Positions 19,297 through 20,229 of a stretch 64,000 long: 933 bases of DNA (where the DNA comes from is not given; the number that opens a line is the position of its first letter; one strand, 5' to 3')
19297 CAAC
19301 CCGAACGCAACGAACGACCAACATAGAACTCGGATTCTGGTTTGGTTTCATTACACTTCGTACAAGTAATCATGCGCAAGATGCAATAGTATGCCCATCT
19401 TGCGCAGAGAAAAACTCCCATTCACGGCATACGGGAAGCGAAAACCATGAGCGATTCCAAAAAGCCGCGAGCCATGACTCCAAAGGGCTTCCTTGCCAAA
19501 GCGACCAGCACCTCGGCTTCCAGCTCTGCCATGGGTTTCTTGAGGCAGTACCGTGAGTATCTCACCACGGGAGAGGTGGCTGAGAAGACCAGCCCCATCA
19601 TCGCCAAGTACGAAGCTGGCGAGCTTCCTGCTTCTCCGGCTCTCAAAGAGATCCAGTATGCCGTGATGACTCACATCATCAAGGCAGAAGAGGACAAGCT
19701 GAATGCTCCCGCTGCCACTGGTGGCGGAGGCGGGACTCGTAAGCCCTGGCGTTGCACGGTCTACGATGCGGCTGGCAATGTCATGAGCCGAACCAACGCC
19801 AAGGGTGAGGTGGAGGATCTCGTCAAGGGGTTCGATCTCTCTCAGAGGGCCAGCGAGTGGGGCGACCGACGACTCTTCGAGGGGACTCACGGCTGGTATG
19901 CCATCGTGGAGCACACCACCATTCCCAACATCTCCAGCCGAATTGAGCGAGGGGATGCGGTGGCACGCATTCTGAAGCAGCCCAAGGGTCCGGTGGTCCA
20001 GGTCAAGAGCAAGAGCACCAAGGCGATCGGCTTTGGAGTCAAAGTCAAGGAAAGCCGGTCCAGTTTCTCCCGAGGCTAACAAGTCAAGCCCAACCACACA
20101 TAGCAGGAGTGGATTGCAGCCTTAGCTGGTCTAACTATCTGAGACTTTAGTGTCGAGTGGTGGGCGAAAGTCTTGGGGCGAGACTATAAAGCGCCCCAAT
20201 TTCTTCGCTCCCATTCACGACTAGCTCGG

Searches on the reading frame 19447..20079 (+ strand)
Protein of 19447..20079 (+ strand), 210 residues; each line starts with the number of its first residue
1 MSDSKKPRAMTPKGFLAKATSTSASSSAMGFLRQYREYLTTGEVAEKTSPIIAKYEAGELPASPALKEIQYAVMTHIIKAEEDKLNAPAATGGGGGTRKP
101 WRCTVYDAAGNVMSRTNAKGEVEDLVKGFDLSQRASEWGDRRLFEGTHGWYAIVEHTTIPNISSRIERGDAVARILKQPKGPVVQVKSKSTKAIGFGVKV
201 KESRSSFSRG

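Call 24: search_protein_families(library=pfam, max_evalue=0.1, proteins=[window:19447-20079:+])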
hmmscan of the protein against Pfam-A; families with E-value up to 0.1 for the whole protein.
window:19447-20079:+ (210 aa): 0 families

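Call 25: search_protein_families(library=phrogs, max_evalue=0.1, proteins=[window:19447-20079:+])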
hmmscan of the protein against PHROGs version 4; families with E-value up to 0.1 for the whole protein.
window:19447-20079:+ (210 aa): 1 family
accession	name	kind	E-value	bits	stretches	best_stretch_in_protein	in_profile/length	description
phrog_35097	-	unknown function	0.042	14.6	0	108-133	17-42/73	-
